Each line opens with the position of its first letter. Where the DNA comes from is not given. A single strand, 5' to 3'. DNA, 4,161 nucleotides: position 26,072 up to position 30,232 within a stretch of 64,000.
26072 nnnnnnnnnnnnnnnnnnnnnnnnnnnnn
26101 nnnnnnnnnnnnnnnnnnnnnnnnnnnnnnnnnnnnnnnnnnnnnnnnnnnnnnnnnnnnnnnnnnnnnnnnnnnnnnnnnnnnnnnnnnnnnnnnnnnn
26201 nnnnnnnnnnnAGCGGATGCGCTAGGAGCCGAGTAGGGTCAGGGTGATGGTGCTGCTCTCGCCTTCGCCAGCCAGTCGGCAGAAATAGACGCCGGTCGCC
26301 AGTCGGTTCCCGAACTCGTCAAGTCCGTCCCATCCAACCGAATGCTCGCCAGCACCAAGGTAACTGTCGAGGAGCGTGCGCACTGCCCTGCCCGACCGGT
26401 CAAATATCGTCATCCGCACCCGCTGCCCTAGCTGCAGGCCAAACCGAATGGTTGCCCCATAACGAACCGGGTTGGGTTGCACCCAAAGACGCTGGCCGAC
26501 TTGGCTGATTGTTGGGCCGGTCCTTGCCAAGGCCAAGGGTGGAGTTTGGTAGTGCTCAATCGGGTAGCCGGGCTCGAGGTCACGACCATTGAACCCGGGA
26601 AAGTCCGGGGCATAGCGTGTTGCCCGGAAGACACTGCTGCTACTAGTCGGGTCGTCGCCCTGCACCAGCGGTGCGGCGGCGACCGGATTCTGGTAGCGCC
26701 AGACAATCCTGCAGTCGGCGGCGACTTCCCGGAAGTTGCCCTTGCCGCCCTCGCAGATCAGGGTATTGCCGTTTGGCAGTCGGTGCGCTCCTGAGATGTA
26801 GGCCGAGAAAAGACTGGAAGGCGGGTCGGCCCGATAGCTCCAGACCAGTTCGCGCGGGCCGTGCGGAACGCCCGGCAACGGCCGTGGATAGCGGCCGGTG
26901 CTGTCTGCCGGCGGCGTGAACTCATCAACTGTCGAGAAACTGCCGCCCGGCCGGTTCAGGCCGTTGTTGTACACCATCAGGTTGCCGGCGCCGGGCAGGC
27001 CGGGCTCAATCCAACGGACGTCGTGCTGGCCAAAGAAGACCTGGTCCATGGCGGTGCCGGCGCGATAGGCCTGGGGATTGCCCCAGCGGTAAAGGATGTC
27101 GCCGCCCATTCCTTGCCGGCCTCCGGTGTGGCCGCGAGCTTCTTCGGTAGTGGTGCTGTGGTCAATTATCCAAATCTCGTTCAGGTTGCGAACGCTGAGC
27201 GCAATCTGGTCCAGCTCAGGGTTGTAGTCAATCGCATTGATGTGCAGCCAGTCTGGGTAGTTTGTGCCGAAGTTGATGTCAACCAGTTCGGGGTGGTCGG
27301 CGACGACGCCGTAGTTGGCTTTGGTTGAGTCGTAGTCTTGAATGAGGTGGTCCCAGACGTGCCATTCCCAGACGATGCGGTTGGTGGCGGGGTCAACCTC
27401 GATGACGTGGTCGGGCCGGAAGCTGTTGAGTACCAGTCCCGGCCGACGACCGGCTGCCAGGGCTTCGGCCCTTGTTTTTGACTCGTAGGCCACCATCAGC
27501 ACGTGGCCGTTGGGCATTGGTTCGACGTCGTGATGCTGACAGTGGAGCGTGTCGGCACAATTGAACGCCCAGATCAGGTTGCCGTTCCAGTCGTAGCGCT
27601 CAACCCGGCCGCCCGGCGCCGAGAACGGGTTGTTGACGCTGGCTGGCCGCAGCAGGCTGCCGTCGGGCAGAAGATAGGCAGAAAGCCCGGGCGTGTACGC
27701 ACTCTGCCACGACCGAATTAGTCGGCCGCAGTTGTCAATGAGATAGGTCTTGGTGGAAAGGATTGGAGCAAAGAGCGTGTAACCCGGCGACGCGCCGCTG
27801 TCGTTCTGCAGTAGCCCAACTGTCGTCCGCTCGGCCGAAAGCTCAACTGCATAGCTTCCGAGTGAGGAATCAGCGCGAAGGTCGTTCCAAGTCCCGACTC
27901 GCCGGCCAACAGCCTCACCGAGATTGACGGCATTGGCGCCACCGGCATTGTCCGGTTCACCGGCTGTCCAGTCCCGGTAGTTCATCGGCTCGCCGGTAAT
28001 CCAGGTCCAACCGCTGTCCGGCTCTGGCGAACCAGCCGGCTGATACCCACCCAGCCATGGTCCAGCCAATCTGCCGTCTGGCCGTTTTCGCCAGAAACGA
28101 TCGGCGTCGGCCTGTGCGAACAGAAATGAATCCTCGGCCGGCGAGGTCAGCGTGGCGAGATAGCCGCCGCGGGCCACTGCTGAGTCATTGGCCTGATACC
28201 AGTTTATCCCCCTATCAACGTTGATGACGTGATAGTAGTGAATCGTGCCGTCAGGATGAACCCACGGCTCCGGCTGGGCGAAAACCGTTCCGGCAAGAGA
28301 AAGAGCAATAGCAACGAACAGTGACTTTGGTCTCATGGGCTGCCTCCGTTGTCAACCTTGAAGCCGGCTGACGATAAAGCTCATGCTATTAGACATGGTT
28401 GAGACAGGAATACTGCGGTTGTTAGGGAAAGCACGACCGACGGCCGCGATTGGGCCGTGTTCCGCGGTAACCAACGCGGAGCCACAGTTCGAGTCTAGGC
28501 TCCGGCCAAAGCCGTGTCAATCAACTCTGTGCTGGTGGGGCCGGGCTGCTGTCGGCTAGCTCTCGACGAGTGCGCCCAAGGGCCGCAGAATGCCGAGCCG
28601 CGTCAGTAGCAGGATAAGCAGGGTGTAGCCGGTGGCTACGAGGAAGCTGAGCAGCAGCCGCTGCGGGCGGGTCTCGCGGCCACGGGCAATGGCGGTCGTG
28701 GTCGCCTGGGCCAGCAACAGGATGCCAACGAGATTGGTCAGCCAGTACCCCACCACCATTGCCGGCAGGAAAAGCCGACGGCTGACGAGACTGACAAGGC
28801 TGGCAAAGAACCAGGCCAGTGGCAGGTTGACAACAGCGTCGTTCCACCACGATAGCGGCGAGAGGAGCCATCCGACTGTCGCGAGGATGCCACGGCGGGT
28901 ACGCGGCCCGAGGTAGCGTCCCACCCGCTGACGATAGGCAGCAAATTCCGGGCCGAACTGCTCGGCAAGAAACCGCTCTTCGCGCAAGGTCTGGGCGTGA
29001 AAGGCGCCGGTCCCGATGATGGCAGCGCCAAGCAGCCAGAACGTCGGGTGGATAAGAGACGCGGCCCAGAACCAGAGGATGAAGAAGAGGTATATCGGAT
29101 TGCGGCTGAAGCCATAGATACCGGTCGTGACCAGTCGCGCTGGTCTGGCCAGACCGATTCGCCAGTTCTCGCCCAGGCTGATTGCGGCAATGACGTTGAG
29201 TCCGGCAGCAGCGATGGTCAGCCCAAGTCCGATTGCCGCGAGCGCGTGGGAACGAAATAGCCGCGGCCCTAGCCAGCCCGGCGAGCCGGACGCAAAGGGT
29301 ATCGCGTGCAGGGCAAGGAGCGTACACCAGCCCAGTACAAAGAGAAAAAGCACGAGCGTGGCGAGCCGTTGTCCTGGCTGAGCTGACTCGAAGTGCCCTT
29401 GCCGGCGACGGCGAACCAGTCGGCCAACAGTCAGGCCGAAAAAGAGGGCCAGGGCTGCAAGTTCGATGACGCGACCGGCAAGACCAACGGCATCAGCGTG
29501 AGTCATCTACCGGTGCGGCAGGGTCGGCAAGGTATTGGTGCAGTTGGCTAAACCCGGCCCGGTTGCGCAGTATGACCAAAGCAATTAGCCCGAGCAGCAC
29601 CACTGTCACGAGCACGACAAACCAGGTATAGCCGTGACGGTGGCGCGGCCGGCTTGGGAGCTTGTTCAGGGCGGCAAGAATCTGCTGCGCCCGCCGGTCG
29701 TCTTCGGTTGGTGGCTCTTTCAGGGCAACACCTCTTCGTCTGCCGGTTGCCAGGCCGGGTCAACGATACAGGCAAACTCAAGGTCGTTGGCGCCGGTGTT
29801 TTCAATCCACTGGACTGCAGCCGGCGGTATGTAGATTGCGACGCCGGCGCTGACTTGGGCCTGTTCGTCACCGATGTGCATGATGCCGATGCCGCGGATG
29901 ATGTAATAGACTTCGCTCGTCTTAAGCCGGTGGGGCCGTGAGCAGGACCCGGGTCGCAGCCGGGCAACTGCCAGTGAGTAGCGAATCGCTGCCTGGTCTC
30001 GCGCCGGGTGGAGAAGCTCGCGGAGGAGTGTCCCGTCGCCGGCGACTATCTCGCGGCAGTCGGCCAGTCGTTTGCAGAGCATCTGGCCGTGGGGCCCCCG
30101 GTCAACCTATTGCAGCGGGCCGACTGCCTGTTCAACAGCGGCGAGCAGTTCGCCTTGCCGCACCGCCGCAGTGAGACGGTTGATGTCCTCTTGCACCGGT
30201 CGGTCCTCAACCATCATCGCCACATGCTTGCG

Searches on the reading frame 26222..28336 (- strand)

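Call 57: search_protein_families(library=pfam, proteins=[window:26222-28336:-], max_evalue=0.00001)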
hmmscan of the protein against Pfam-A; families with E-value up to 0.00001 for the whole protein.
window:26222-28336:- (704 aa): 3 families
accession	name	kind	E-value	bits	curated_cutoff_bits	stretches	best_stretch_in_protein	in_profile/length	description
PF05935.17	Arylsulfotrans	-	1.7e-25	90.2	24.2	1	243-536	69-338/374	Arylsulfotransferase (ASST)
PF14269.12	Arylsulfotran_2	-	1.8e-12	47.7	27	1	243-550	25-300/301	Arylsulfotransferase (ASST)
PF13860.13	FlgD_ig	-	5e-08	33.3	27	1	639-686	24-71/79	FlgD Ig-like domain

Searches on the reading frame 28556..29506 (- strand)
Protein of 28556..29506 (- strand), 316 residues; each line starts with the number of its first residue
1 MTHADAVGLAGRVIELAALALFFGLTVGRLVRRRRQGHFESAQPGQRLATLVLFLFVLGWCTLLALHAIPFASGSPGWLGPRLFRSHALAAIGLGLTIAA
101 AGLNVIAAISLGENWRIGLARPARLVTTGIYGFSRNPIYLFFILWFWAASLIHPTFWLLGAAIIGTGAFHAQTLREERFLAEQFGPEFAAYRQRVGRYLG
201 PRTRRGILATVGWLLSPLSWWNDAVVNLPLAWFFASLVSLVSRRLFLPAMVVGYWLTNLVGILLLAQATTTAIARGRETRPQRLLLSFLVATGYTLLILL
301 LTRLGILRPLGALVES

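Call 57: search_protein_families(library=pfam, proteins=[window:28556-29506:-], max_evalue=0.00001)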
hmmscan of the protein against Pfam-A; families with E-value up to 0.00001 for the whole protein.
window:28556-29506:- (316 aa): 1 family
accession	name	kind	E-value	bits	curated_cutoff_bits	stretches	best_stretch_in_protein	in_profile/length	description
PF04191.18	PEMT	-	3.7e-11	43.8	25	1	91-186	4-104/105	Phospholipid methyltransferase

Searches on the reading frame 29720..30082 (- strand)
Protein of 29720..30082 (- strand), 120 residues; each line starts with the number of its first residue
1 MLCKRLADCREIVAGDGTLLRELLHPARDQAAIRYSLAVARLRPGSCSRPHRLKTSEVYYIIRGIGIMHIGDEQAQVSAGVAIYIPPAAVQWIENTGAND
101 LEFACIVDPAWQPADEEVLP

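Call 57: search_protein_families(library=pfam, proteins=[window:29720-30082:-], max_evalue=0.00001)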
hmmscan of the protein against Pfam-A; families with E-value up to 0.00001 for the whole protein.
window:29720-30082:- (120 aa): 2 families
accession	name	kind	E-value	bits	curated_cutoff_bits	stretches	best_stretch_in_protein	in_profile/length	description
PF07883.17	Cupin_2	-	6.6e-10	39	27.2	1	40-106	3-69/70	Cupin domain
PF00190.28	Cupin_1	-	3.2e-07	30.5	22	1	33-107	31-114/151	Cupin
